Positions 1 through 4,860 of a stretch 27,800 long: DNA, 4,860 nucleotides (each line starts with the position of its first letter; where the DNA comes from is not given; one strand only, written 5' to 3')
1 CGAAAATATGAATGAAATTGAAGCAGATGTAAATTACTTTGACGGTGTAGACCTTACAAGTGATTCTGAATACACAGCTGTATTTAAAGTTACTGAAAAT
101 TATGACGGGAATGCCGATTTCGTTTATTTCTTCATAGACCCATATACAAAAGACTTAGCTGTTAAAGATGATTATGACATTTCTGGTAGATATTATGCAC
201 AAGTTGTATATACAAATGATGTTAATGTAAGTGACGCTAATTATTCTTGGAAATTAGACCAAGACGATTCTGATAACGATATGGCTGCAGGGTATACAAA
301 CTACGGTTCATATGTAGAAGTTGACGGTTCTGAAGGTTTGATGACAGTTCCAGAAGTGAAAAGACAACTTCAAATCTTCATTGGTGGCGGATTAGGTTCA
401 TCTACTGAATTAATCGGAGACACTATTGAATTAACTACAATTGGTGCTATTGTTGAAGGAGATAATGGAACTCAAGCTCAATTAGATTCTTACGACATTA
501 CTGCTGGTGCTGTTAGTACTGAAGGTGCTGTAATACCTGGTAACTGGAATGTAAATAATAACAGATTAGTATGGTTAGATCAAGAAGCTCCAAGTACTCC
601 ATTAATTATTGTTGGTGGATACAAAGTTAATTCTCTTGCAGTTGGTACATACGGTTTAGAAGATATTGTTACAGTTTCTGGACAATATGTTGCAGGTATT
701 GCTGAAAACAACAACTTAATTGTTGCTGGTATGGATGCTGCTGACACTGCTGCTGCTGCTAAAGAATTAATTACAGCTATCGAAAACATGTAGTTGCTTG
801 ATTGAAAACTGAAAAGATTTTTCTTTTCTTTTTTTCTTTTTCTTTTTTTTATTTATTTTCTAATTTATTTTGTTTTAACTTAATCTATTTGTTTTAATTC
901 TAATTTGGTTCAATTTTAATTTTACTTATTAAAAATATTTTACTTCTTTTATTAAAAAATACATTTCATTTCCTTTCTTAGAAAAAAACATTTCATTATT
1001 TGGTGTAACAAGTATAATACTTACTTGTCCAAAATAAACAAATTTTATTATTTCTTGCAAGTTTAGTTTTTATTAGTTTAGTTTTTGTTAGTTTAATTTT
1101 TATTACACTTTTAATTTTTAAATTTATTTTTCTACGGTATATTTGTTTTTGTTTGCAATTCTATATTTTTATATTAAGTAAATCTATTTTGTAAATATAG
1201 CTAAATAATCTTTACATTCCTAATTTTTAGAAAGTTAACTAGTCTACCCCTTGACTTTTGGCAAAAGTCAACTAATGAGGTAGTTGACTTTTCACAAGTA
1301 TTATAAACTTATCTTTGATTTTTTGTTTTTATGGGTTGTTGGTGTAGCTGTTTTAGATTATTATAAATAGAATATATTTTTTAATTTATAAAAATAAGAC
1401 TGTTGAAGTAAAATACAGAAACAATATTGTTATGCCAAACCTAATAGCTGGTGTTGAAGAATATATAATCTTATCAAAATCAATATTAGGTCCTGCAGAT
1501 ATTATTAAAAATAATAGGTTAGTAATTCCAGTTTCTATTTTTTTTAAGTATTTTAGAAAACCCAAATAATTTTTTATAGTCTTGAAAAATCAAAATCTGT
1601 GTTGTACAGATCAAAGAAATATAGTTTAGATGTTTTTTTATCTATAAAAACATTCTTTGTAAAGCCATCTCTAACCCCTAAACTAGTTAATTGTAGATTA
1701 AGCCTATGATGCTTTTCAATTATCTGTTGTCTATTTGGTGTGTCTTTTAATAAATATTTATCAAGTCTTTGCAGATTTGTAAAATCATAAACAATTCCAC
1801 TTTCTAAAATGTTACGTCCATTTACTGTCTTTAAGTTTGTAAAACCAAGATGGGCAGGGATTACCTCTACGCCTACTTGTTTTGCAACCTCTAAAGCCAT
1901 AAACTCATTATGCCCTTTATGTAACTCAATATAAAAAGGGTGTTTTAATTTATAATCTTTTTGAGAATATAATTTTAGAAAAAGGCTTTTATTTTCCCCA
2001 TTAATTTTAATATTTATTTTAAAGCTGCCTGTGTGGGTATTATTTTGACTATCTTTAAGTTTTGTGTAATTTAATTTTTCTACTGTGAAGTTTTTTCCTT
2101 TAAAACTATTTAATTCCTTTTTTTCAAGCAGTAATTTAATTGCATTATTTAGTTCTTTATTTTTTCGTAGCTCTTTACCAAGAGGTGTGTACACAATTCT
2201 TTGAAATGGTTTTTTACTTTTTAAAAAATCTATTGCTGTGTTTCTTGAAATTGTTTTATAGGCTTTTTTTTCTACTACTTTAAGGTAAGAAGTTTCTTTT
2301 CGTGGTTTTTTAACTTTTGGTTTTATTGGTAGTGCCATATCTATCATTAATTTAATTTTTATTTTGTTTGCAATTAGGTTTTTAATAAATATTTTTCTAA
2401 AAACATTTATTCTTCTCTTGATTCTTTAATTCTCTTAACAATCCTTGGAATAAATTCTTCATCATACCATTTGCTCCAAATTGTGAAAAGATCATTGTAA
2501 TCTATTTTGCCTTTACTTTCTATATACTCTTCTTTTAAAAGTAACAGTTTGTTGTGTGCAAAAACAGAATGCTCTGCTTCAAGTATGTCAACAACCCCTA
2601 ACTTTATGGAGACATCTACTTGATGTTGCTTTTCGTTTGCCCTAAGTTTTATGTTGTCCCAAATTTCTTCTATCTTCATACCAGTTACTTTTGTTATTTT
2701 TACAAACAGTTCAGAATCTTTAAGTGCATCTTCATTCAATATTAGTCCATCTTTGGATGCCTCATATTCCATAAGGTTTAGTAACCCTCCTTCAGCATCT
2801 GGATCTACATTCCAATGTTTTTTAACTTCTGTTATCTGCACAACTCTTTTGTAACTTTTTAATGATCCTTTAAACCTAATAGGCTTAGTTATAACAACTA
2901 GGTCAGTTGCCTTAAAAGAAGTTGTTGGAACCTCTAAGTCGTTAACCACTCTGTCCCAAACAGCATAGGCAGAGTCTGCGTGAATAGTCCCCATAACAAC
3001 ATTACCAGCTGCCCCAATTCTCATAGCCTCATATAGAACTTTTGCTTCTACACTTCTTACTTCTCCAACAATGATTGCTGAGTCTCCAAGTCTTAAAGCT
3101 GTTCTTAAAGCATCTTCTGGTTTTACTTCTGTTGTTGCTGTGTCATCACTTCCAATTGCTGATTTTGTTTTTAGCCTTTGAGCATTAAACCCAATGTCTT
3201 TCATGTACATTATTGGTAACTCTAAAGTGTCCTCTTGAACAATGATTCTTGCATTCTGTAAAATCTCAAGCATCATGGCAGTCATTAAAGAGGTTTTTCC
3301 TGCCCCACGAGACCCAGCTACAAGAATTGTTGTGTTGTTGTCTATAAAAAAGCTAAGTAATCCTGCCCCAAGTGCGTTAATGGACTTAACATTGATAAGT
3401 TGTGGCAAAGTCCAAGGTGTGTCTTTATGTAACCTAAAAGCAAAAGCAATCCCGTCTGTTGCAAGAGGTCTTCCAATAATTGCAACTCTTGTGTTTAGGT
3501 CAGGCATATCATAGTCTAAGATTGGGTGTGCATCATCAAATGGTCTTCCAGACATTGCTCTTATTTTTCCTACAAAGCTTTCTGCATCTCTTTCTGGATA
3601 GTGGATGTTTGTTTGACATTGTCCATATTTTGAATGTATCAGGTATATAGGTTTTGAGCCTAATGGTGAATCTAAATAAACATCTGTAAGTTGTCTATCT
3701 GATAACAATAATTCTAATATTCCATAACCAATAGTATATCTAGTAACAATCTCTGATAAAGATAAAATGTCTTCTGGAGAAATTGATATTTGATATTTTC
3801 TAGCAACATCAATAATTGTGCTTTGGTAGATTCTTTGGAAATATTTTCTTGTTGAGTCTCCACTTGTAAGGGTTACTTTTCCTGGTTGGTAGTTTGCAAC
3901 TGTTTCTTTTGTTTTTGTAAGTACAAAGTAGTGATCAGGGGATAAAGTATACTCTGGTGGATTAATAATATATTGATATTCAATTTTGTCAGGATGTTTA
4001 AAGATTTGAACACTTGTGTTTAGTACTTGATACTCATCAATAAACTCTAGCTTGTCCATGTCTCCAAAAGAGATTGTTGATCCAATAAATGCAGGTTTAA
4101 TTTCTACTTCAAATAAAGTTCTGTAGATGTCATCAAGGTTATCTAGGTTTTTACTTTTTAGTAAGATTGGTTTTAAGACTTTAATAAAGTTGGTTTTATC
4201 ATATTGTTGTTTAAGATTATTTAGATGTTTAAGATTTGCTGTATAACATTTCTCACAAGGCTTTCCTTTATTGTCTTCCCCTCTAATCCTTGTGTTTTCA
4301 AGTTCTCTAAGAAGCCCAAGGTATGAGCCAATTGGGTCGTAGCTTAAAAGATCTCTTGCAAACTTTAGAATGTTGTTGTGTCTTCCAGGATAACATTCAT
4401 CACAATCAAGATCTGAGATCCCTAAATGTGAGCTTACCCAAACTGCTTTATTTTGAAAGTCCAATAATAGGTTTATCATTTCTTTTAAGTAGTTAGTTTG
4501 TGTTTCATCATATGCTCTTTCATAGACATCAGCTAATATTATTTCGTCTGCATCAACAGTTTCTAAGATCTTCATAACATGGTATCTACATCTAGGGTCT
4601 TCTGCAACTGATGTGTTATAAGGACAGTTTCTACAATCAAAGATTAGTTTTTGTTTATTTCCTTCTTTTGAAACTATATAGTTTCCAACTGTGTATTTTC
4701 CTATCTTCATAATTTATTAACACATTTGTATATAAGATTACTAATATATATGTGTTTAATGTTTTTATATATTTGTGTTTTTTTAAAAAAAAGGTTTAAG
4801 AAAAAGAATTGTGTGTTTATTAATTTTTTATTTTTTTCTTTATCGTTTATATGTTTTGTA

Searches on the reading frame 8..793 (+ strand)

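Call 53: search_protein_families(library=pfam, proteins=[window:8-793:+], max_evalue=0.001)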
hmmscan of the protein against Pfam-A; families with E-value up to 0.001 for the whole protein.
window:8-793:+ (261 aa): 1 family
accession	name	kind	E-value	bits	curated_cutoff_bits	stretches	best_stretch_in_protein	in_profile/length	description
PF05124.17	S_layer_C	-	0.00022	21.4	23.9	1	189-257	102-176/177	S-layer like family, outer domain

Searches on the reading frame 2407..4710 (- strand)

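Call 6: search_protein_families(library=pfam, proteins=[window:2407-4710:-], max_evalue=0.001)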
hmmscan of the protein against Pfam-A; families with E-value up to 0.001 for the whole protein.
window:2407-4710:- (767 aa): 1 family
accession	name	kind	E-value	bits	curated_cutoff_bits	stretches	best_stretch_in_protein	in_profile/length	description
PF00437.27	T2SSE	-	2.1e-16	60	24.9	1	415-607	100-273/370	Type II/IV secretion system protein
